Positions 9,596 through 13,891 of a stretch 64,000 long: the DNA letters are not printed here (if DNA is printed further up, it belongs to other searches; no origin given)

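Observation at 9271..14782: Three-gene surface module built around a 1332-aa permuted-papain / LTD / LamG protein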

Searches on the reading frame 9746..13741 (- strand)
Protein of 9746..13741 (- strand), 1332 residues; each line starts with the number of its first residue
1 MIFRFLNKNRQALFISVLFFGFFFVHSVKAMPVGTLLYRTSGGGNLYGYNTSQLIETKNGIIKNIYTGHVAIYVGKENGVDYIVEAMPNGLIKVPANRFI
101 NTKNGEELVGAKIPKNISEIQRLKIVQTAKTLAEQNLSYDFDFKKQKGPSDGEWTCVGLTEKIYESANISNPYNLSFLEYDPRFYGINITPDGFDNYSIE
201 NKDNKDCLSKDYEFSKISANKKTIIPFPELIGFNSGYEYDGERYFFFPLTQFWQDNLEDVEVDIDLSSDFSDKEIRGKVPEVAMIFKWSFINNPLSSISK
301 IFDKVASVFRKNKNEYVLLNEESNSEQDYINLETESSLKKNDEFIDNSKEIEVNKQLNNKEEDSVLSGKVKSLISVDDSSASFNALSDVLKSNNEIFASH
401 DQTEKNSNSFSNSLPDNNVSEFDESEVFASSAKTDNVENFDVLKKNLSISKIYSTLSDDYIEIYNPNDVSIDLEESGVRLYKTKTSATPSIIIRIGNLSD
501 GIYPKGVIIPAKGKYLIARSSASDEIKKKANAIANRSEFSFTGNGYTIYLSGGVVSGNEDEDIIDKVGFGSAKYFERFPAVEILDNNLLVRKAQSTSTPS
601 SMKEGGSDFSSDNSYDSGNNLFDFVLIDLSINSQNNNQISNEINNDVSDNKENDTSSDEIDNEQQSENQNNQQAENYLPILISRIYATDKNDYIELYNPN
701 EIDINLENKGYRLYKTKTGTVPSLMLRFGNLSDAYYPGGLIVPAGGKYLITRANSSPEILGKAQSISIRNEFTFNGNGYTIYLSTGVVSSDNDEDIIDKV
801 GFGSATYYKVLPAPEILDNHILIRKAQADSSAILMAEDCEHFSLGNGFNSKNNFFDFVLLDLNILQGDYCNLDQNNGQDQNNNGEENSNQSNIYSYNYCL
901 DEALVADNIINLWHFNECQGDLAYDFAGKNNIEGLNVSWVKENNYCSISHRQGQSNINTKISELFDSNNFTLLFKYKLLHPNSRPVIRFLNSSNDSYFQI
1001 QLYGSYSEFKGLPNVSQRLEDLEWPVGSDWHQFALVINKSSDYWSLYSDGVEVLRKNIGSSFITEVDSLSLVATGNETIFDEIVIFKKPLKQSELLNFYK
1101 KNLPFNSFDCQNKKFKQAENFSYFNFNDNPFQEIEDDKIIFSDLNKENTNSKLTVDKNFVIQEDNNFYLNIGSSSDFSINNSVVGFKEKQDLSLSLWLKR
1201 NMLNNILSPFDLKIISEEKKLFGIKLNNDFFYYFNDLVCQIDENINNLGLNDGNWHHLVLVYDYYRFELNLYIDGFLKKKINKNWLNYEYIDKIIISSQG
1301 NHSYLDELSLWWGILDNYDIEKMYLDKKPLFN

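Call 3: search_protein_families(library=pfam, proteins=[window:9746-13741:-], max_evalue=1)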
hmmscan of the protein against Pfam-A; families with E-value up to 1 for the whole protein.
window:9746-13741:- (1332 aa): 3 families
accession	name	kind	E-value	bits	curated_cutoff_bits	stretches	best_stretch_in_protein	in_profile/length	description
PF00932.25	LTD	-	2.3e-15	57.3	34.3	2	677-801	5-106/109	Lamin Tail Domain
PF13385.13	Laminin_G_3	-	1e-11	45.7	27.6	2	1176-1306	6-136/151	Concanavalin A-like lectin/glucanases superfamily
PF05708.18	Peptidase_C92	-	3.3e-07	31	27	1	62-171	20-125/166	Permuted papain-like amidase enzyme, YaeF/YiiX, C92 family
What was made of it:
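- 10460..10882 (-): LamG / concanavalin-like module 1, aa 954-1094. The whole protein scores 45.7 (call 3).
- On Lamin tail domain (Pfam PF00932 LTD): Whole protein 57.3 bits against 34.3, with two stretches (call 3).
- On LamG / concanavalin A-like (Pfam PF13385 Laminin_G_3): Whole protein 45.7 bits against 27.6, with two stretches (call 3).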

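Call 4: search_protein_families(library=ncbifam, proteins=[window:9746-13741:-], max_evalue=1)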
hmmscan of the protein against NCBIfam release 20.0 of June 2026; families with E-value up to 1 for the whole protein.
window:9746-13741:- (1332 aa): 0 families

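Call 9: find_homologous_proteins(query=window:9746-13741:-)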
Query window:9746-13741:- (1332 aa): 243 proteins with E <= 0.001 among 8000 candidates; the best 120 are listed.
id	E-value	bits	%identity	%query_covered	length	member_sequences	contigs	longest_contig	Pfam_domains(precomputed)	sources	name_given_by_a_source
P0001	0.0e+0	2960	100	100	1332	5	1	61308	PF05708.19,PF00932.26,PF13385.14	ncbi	-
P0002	0.0e+0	2064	69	100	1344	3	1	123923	PF05708.19,PF00932.26,PF13385.14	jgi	-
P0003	0.0e+0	2044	69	100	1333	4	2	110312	PF05708.19,PF00932.26,PF13385.14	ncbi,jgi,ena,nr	ncbi:MAG: YiiX/YebB-like N1pC/P60 family cysteine hydrolase [Patescibacteria group bacterium]|nr:hyp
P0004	0.0e+0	1795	61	100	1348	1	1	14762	-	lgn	-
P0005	0.0e+0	1530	54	100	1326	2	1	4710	PF05708.19,PF00932.26,PF13385.14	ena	-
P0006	0.0e+0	1272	49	99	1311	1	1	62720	PF05708.19,PF00932.26,PF13385.14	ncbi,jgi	ncbi:MAG: LamG-like jellyroll fold domain-containing protein [Patescibacteria group bacterium]|jgi:h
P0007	0.0e+0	1231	66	23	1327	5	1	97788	PF05708.19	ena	-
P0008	0.0e+0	1191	58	28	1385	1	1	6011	PF00932.26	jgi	-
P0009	0.0e+0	1185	66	23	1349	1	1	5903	PF05708.19,PF00932.26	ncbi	-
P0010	0.0e+0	1182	46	99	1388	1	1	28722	PF00932.26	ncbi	-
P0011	0.0e+0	1164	47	100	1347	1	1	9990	PF05708.19,PF00932.26,PF13385.14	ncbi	-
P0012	0.0e+0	1155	53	64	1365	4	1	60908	PF05708.19,PF00932.26,PF13385.14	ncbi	-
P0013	0.0e+0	1138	46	99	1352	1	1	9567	PF05708.19,PF00932.26,PF13385.14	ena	-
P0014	0.0e+0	1128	46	99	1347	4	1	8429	PF05708.19,PF00932.26,PF13385.14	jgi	-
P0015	0.0e+0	1117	54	65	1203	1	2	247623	PF00932.26,PF13385.14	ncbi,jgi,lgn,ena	-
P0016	0.0e+0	1107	50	47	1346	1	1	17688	PF05708.19,PF00932.26,PF13385.14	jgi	jgi:hypothetical protein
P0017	0.0e+0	1078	44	100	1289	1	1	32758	PF05708.19,PF00932.26,PF13385.14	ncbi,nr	ncbi:MAG: lamin tail domain-containing protein [Patescibacteria group bacterium]|nr:lamin tail domai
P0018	2.0e-298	1011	38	65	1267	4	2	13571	PF00932.26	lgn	-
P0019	4.8e-292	990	41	99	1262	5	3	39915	PF05708.19,PF00932.26,PF13385.14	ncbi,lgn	-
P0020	5.3e-291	987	54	44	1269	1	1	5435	PF00932.26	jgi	-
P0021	2.5e-253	862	48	24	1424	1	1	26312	PF00932.26,PF13385.14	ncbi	-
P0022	1.8e-249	849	33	67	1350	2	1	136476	PF05708.19,PF00932.26,PF13385.14,PF07382.17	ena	-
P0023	2.7e-232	792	33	100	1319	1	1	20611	PF00932.26,PF13385.14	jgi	jgi:hypothetical protein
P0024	1.4e-229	783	34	65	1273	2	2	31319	PF00932.26,PF13385.14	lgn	-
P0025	1.2e-225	770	33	65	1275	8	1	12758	PF05708.19,PF00932.26,PF13385.14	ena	-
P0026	2.9e-224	766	36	99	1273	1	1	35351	PF05708.19,PF00932.26,PF13385.14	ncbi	-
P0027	3.5e-224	766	36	98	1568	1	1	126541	PF00932.26,PF13385.14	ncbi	-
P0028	5.8e-220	752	34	99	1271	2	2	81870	PF05708.19,PF00932.26,PF13385.14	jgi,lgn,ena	-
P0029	4.3e-219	749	33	65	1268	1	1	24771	PF05708.19,PF00932.26,PF13385.14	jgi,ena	-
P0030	7.6e-219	748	46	27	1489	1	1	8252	PF05708.19,PF00932.26,PF13385.14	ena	-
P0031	4.4e-217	742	33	98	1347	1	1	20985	PF05708.19,PF00932.26,PF13385.14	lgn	-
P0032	2.9e-216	739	35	98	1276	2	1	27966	PF05708.19,PF00932.26,PF13385.14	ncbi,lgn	-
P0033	1.2e-214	734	35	99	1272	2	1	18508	PF05708.19,PF00932.26,PF13385.14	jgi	jgi:hypothetical protein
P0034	4.6e-214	732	36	97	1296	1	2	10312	PF05708.19,PF00932.26,PF13385.14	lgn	-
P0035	1.2e-213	731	36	99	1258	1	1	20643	PF05708.19,PF00932.26,PF13385.14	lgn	-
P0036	3.1e-213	729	36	99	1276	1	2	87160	PF05708.19,PF00932.26,PF13385.14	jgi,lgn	-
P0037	4.5e-213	729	34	99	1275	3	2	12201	PF05708.19,PF00932.26,PF13385.14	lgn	-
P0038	1.8e-212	727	51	26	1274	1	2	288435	PF05708.19,PF00932.26,PF13385.14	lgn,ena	-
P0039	1.2e-211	724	31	49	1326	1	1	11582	PF05708.19,PF00932.26,PF13385.14,PF02210.32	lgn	-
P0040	6.4e-211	722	42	44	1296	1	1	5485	PF05708.19,PF00932.26,PF13385.14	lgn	-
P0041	1.2e-210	721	36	99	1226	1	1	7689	PF05708.19,PF00932.26,PF13385.14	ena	-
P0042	3.1e-210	719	44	44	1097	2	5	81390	PF00932.26,PF13385.14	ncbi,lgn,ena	-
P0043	1.4e-209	717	35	97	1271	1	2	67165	PF00932.26,PF13385.14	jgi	-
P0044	2.1e-209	717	31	66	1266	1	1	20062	PF05708.19,PF00932.26,PF13385.14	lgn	-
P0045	5.8e-209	715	35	98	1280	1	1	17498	PF05708.19,PF00932.26,PF13385.14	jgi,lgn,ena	-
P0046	6.3e-209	715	36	99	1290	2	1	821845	PF00932.26,PF13385.14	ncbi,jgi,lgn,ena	ncbi:MAG: LamG-like jellyroll fold domain-containing protein [Patescibacteria group bacterium]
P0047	1.0e-208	714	34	99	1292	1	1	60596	PF05708.19,PF00932.26,PF13385.14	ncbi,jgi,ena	ncbi:MAG: LamG-like jellyroll fold domain-containing protein [Patescibacteria group bacterium]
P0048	3.5e-208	713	31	49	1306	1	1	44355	PF05708.19,PF00932.26,PF13385.14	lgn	-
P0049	3.6e-208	712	53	23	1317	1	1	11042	PF05708.19,PF00932.26,PF13385.14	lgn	-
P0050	5.9e-208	712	34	98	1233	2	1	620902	PF00932.26,PF13385.14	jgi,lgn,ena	-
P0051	6.8e-208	712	35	98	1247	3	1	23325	PF05708.19,PF00932.26,PF13385.14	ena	-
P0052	8.6e-208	711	31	66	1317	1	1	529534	PF00932.26,PF13385.14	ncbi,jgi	ncbi:MAG: LamG-like jellyroll fold domain-containing protein [Patescibacteria group bacterium]|jgi:h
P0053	6.7e-207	708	32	67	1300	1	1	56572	PF05708.19,PF00932.26,PF13385.14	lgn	-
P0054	7.1e-207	708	34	99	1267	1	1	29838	PF05708.19,PF00932.26,PF13385.14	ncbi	-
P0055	8.4e-207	708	57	21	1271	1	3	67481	PF05708.19,PF00932.26,PF13385.14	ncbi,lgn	-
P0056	1.4e-206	707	54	21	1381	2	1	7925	PF05708.19,PF00932.26,PF13385.14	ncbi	-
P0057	2.8e-206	706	35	99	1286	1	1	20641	PF05708.19,PF00932.26,PF13385.14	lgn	-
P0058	7.3e-206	705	34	97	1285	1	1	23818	PF05708.19,PF00932.26,PF13385.14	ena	-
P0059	1.6e-205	704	31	66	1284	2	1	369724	PF05708.19,PF00932.26,PF13385.14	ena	-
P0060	3.4e-205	703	35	98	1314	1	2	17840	PF05708.19,PF00932.26,PF13385.14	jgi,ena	-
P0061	3.4e-205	703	34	99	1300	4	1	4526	PF00932.26,PF13385.14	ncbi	-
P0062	6.5e-205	702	31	66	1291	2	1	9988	PF05708.19,PF00932.26,PF13385.14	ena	-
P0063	1.2e-204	701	35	97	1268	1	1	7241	PF00932.26,PF13385.14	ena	-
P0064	4.5e-204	699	35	97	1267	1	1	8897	PF05708.19,PF00932.26,PF13385.14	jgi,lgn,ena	-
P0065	4.6e-204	699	35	99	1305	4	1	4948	PF05708.19,PF00932.26,PF13385.14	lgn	-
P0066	4.9e-204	699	35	97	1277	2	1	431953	PF00932.26,PF13385.14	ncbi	ncbi:MAG: LamG-like jellyroll fold domain-containing protein [Candidatus Falkowbacteria bacterium]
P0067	6.9e-204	698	55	22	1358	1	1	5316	PF05708.19,PF00932.26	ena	-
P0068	9.0e-204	698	36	97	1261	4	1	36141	PF05708.19,PF00932.26,PF13385.14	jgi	-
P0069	1.8e-203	697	52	23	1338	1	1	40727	PF05708.19,PF00932.26,PF13385.14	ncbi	ncbi:MAG: LamG-like jellyroll fold domain-containing protein [Patescibacteria group bacterium]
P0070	3.6e-203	696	34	98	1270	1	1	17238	PF00932.26,PF13385.14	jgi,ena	-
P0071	3.7e-203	696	43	44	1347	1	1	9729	PF05708.19,PF00932.26,PF13385.14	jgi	-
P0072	4.0e-203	696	54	23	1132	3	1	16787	PF13385.14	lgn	-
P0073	5.5e-203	695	32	66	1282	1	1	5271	PF05708.19,PF00932.26,PF13385.14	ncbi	-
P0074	8.8e-203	695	34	98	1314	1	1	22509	PF00932.26,PF13385.14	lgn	-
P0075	3.6e-202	693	30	67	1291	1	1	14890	PF05708.19,PF00932.26,PF13385.14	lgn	-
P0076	4.9e-202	692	34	99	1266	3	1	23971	PF00932.26,PF13385.14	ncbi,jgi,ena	ncbi:MAG: LamG-like jellyroll fold domain-containing protein [Patescibacteria group bacterium]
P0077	7.7e-202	692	34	98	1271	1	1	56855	PF05708.19,PF00932.26,PF13385.14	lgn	-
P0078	2.4e-201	690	30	66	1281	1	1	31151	PF05708.19,PF00932.26,PF13385.14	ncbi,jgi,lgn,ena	ncbi:MAG: LamG-like jellyroll fold domain-containing protein [Patescibacteria group bacterium]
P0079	4.6e-201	689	35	98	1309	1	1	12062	PF00932.26,PF13385.14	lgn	-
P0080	6.2e-201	689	35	98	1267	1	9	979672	PF00932.26,PF13385.14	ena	-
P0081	8.5e-201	688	35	97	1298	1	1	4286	PF05708.19,PF00932.26,PF13385.14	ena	-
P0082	1.1e-200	688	34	99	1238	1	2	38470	PF05708.19,PF00932.26,PF13385.14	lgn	-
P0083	1.7e-200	687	51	22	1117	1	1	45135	PF13385.14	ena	-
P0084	4.4e-200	686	31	66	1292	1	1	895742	PF05708.19,PF00932.26,PF13385.14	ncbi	-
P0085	9.4e-200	685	34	98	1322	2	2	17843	PF05708.19,PF00932.26,PF13385.14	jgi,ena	-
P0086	1.5e-199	684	35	99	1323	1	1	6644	PF00932.26,PF13385.14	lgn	-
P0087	1.2e-198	681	31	66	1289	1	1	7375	PF05708.19,PF00932.26,PF13385.14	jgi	jgi:hypothetical protein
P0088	2.1e-198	680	31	49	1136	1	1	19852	PF13385.14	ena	-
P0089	5.9e-198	679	31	67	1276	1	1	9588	PF05708.19,PF00932.26,PF13385.14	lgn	-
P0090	1.1e-197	678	33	98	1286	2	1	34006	PF05708.19,PF00932.26,PF13385.14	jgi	jgi:hypothetical protein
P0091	1.7e-197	677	32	66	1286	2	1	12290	PF05708.19,PF00932.26,PF13385.14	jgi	-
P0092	3.6e-197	676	33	97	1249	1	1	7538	PF00932.26,PF13385.14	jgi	jgi:hypothetical protein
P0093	1.5e-196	674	28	48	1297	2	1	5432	PF05708.19,PF00932.26,PF13385.14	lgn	-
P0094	1.5e-196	674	53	23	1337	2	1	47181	PF05708.19,PF00932.26,PF13385.14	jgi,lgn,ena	-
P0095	1.7e-196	674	33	98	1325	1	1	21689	PF05708.19,PF00932.26,PF13385.14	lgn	-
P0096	2.2e-196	673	35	97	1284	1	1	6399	PF00932.26,PF13385.14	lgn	-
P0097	1.0e-195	671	35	97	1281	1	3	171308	PF05708.19,PF00932.26,PF13385.14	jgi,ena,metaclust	metaclust:\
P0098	1.5e-195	671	35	100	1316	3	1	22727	PF00932.26,PF13385.14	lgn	-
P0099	3.3e-195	670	35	98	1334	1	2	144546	PF05708.19,PF00932.26,PF13385.14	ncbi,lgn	-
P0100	6.2e-195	669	29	66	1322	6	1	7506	PF05708.19,PF00932.26,PF13385.14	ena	-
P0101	8.9e-195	668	33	98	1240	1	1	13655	PF00932.26,PF13385.14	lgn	-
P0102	1.0e-194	668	33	98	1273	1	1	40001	PF05708.19,PF00932.26,PF13385.14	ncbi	-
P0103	1.6e-194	667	33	98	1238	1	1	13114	PF00932.26,PF13385.14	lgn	-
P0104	4.0e-194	666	33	97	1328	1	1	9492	PF00932.26,PF13385.14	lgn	-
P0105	1.2e-193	664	55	21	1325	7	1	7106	PF00932.26,PF13385.14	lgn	-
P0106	1.5e-193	664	56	19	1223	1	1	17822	PF00932.26,PF13385.14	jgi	jgi:hypothetical protein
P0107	7.1e-193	662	33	96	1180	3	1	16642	PF00932.26,PF13385.14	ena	-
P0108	7.7e-193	662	34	97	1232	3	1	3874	PF05708.19,PF00932.26,PF13385.14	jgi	-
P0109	6.2e-192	659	33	97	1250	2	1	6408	PF00932.26,PF13385.14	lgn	-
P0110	1.8e-191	657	51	23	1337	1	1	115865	PF05708.19,PF00932.26,PF13385.14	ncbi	-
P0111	2.0e-191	657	55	22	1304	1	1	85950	PF00932.26,PF13385.14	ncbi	-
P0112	3.1e-191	656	30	66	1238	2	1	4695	PF05708.19,PF00932.26,PF13385.14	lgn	-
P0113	4.1e-190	653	42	48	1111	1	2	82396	PF05708.19,PF00932.26,PF13385.14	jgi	jgi:hypothetical protein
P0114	8.9e-190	652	33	96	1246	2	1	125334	PF00932.26,PF13385.14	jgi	jgi:hypothetical protein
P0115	1.3e-189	651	34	99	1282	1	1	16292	PF00932.26,PF13385.14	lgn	-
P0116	3.0e-189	650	34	97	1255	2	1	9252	PF05708.19,PF00932.26,PF13385.14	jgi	-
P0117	1.9e-188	647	31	66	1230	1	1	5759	PF00932.26,PF13385.14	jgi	jgi:hypothetical protein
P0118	9.5e-188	645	46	44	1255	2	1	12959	PF00932.26,PF13385.14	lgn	-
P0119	2.2e-187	644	28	48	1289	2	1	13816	PF00932.26,PF13385.14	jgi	jgi:hypothetical protein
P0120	1.7e-186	641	42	45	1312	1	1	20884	PF00932.26,PF13385.14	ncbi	-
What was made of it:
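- Family breadth and constant architecture: call 9.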
